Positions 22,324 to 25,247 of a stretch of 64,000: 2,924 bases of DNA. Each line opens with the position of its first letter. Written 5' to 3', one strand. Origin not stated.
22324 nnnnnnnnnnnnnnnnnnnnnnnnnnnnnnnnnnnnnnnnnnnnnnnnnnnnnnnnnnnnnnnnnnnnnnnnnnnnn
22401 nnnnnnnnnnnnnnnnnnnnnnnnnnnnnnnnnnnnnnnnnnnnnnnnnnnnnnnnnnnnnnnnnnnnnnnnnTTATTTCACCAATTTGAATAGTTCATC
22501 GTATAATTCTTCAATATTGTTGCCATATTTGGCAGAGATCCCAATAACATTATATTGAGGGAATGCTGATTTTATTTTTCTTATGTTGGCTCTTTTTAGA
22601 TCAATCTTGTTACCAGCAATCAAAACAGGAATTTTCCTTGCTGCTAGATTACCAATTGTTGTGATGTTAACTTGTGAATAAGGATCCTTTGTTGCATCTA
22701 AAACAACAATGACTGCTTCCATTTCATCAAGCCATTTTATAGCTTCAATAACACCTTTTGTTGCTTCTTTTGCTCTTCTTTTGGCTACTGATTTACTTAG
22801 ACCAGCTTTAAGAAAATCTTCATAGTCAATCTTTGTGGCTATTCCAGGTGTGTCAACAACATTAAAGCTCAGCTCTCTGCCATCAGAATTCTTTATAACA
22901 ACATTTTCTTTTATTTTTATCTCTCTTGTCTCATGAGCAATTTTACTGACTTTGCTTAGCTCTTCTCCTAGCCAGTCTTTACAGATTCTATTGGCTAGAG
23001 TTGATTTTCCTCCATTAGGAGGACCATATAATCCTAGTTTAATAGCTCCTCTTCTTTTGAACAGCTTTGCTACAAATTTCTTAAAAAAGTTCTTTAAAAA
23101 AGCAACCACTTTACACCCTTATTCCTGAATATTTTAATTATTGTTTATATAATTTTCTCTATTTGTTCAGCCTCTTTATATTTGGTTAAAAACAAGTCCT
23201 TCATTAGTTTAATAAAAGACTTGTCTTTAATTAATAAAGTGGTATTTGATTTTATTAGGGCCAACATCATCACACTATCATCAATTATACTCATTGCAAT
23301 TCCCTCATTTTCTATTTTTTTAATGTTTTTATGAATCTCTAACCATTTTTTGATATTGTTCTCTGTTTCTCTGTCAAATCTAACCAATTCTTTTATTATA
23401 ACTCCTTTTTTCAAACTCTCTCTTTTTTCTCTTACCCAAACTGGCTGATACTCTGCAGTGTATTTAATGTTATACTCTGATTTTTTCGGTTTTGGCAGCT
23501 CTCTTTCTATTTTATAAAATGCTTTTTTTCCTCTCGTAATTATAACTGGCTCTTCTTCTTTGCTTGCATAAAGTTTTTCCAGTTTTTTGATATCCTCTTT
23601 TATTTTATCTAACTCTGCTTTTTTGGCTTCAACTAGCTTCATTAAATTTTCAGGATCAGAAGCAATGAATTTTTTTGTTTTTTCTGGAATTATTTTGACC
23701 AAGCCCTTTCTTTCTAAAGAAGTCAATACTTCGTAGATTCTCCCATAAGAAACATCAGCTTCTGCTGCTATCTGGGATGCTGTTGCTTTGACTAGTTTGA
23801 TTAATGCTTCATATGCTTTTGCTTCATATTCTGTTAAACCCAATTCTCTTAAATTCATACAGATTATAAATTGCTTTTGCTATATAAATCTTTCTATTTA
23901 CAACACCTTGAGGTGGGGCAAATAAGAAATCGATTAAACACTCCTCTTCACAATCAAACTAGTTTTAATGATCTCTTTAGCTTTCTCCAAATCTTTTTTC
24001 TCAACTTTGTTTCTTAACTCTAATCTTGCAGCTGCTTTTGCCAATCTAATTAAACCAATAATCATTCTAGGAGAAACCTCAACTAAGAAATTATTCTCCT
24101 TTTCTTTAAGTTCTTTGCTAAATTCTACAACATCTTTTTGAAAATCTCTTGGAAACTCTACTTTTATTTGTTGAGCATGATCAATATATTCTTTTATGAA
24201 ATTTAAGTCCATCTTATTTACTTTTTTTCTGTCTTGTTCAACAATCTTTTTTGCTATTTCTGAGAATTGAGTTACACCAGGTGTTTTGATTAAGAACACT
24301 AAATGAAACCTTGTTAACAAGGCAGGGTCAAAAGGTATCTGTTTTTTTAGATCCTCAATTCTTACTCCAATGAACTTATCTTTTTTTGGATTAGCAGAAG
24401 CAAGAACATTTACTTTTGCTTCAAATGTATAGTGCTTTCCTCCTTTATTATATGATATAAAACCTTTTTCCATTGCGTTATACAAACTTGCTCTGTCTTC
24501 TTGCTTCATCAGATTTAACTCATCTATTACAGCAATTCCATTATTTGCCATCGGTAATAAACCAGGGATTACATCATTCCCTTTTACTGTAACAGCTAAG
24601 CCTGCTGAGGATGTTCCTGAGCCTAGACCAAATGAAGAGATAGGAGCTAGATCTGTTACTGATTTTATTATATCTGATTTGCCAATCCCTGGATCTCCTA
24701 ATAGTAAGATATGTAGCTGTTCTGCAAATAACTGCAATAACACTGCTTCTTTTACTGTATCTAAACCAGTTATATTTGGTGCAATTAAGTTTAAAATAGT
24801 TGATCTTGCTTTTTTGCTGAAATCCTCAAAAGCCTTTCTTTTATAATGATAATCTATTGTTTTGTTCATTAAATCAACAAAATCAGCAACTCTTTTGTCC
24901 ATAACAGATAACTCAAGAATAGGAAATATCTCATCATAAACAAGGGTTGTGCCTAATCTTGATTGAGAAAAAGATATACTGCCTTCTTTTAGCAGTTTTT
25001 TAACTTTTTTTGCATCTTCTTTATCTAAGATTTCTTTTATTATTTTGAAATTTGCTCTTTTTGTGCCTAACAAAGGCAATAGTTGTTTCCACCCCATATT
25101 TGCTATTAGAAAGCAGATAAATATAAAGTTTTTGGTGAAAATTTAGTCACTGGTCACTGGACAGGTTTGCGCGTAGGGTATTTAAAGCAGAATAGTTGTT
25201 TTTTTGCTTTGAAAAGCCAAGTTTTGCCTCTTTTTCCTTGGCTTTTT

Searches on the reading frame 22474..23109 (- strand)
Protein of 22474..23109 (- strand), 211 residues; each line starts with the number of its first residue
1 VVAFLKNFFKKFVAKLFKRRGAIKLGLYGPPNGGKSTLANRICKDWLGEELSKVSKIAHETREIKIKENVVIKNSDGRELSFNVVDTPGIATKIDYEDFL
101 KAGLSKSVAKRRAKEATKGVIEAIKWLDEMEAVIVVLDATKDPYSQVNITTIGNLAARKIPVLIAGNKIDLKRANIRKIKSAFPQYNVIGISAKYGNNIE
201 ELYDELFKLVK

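Call 27: search_protein_families(library=pfam, proteins=[window:22474-23109:-], max_evalue=0.0001)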
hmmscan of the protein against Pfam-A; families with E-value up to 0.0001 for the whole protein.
window:22474-23109:- (211 aa): 7 families
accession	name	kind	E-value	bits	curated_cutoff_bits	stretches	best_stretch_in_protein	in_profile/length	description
PF01926.29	MMR_HSR1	-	6.1e-14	52.5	21.9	1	25-168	2-113/113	50S ribosome-binding GTPase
PF00009.33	GTP_EFTU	-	9.3e-10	38.8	26.5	1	122-210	85-186/188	Elongation factor Tu GTP binding domain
PF00735.24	Septin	-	2.8e-07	30.5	26.2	1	27-99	9-81/280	Septin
PF02421.24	FeoB_N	-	2.6e-05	24.2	27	0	24-205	2-155/156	Ferrous iron transport protein B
PF08477.19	Roc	-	2.8e-05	24.8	27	0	24-89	1-65/119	Ras of Complex, Roc, domain of DAPkinase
PF00071.28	Ras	-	6.2e-05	23.1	21.6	0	130-210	72-160/162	Ras family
PF03193.22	RsgA_GTPase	-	6.6e-05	23.2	30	0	131-206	24-104/174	RsgA GTPase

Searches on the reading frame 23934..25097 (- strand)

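Call 66: search_protein_families(library=pfam, proteins=[window:23934-25097:-], max_evalue=0.0001)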
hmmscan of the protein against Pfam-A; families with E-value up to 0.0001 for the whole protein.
window:23934-25097:- (387 aa): 4 families
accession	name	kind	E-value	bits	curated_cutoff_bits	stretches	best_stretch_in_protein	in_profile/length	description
PF00493.29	MCM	-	1.1e-40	139.6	23.3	1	95-287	12-222/224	MCM P-loop domain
PF17855.7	MCM_lid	-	1.7e-11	44.9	27.4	1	300-381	2-87/87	MCM AAA-lid domain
PF01078.27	Mg_chelatase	-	3.8e-10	39.9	20.3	1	167-238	88-159/207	Magnesium chelatase, subunit ChlI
PF07728.20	AAA_5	-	2.7e-05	24.6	22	0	129-239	1-125/139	AAA domain (dynein-related subfamily)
